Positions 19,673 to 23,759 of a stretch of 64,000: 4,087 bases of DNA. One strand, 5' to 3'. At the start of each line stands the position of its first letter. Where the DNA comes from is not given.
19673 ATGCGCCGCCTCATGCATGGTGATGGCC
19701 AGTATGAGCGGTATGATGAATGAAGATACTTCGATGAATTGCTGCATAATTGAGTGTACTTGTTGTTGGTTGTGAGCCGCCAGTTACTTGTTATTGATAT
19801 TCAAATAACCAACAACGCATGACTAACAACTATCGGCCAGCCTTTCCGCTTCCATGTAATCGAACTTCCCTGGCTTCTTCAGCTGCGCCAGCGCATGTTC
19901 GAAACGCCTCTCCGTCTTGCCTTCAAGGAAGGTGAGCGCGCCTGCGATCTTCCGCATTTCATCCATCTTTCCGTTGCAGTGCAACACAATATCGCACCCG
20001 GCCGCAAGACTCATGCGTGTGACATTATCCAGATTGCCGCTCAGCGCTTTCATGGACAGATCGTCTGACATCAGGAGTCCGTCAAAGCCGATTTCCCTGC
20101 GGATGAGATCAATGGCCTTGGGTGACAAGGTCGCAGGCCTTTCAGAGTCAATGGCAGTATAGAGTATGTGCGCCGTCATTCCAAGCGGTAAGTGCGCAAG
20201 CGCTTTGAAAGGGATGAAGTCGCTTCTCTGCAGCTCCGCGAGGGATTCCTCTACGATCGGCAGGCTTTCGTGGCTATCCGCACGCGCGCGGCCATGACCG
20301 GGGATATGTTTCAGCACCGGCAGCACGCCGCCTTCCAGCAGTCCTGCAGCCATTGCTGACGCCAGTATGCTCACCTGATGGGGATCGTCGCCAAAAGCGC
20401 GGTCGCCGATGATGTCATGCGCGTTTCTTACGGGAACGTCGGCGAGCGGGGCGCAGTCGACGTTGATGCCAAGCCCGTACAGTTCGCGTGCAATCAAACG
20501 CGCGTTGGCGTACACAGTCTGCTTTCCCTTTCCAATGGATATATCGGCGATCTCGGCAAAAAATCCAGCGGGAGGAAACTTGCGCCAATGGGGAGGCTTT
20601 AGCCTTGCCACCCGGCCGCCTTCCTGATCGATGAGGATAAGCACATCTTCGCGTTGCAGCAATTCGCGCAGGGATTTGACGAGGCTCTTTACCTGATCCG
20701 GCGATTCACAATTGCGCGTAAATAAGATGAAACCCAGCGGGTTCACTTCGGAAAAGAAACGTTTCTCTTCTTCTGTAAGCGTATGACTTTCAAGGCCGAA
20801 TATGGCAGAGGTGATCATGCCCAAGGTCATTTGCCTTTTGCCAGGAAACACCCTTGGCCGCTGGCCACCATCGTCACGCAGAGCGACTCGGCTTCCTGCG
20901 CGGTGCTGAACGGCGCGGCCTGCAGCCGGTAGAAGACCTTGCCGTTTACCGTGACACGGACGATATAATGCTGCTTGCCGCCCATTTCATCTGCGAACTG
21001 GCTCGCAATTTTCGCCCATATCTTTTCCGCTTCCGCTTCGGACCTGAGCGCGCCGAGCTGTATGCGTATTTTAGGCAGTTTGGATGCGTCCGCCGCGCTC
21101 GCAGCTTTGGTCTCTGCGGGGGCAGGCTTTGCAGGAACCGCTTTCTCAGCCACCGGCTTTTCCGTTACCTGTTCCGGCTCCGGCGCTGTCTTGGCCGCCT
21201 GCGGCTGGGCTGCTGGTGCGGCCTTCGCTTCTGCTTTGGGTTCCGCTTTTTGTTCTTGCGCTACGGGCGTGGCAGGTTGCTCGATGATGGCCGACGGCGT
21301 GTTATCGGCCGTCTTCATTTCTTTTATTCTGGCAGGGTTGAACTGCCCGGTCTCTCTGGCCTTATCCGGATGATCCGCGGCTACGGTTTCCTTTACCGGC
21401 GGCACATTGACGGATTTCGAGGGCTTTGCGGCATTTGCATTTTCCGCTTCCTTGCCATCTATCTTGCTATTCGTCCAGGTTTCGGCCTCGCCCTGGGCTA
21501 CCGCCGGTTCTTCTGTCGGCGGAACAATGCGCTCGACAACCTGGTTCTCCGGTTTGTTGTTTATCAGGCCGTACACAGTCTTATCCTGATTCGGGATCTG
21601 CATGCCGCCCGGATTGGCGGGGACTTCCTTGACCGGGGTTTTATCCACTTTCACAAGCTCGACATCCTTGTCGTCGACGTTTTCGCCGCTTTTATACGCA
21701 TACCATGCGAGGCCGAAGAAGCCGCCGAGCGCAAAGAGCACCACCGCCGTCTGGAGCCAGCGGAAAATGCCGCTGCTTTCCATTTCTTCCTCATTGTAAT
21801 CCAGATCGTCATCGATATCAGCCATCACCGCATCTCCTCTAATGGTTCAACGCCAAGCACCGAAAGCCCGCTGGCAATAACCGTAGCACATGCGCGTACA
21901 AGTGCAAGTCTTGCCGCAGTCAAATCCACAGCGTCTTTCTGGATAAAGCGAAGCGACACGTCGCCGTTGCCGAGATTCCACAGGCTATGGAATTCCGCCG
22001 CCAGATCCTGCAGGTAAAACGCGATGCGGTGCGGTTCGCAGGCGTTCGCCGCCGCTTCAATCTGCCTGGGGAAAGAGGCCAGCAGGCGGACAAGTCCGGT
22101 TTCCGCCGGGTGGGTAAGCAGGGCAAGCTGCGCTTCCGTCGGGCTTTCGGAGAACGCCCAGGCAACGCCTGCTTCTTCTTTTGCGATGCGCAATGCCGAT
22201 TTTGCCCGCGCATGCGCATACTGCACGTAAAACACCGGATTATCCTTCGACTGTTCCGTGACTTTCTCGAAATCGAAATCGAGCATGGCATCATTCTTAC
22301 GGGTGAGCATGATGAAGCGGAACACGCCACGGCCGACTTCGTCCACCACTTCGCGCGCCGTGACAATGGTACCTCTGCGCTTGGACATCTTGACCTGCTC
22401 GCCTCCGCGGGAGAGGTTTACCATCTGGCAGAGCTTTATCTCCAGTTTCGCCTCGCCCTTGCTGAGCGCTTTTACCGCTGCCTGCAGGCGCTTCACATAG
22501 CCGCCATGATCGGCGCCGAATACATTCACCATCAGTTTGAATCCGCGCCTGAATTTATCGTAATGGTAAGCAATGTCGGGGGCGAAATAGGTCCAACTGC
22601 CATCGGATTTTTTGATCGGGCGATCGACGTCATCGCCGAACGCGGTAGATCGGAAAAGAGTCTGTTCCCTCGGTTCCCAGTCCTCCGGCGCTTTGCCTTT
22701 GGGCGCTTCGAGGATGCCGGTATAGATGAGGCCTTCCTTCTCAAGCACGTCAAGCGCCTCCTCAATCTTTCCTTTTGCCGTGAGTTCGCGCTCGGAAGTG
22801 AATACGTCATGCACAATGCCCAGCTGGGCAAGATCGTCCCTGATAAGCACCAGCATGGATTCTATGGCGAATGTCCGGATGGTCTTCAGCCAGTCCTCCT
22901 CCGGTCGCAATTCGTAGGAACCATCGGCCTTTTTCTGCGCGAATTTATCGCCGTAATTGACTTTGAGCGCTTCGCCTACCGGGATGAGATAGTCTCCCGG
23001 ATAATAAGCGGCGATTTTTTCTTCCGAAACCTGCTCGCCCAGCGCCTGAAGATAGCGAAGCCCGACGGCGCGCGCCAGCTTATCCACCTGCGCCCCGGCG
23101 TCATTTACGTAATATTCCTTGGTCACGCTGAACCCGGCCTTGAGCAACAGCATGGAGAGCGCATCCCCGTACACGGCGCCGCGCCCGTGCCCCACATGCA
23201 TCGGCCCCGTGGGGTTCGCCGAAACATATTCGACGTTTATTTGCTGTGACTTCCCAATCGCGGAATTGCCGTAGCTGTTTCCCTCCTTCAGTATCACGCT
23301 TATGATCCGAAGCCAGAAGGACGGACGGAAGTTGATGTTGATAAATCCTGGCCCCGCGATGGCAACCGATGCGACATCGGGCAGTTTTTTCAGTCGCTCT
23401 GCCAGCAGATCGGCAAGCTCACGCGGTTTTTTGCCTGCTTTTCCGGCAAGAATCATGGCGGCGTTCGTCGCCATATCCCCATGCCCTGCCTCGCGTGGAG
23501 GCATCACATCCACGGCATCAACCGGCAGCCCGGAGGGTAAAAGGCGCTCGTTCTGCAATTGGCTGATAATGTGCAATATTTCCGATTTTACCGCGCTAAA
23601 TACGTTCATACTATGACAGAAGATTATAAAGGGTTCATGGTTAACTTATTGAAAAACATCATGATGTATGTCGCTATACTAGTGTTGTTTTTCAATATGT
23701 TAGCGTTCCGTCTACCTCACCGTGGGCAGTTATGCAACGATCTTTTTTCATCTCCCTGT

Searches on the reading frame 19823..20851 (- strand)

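Call 100: search_protein_families(library=pfam, proteins=[window:19823-20851:-], max_evalue=0.001)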
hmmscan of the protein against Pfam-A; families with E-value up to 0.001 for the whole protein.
window:19823-20851:- (342 aa): 1 family
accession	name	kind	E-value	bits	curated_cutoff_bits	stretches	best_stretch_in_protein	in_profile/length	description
PF00933.27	Glyco_hydro_3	-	5.7e-56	190.7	27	1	27-322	18-311/316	Glycosyl hydrolase family 3 N terminal domain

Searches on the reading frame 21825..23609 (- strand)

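Call 100: search_protein_families(library=pfam, proteins=[window:21825-23609:-], max_evalue=0.001)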
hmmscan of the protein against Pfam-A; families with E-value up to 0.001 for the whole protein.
window:21825-23609:- (594 aa): 6 families
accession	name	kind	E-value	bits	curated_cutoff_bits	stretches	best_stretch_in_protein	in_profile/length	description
PF05746.21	DALR_1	-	2.4e-26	92.5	22.3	1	462-593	1-117/117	DALR anticodon binding domain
PF03485.21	Arg_tRNA_synt_N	-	5.1e-18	65.9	21.5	1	8-93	4-84/85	Arginyl tRNA synthetase N terminal domain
PF00750.26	tRNA-synt_1d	-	8.6e-17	61.6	23.3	1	104-451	3-324/349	tRNA synthetases class I (R), catalytic domain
PF01406.26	tRNA-synt_1e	-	0.00038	20.4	27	0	405-452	251-298/301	tRNA synthetases class I (C) catalytic domain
PF09334.17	tRNA-synt_1g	-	0.00047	19.5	20.1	0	404-457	324-376/391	tRNA synthetases class I (M)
PF01921.24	tRNA-synt_1f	-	0.00097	18.6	27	0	402-463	280-338/360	tRNA synthetases class I (K)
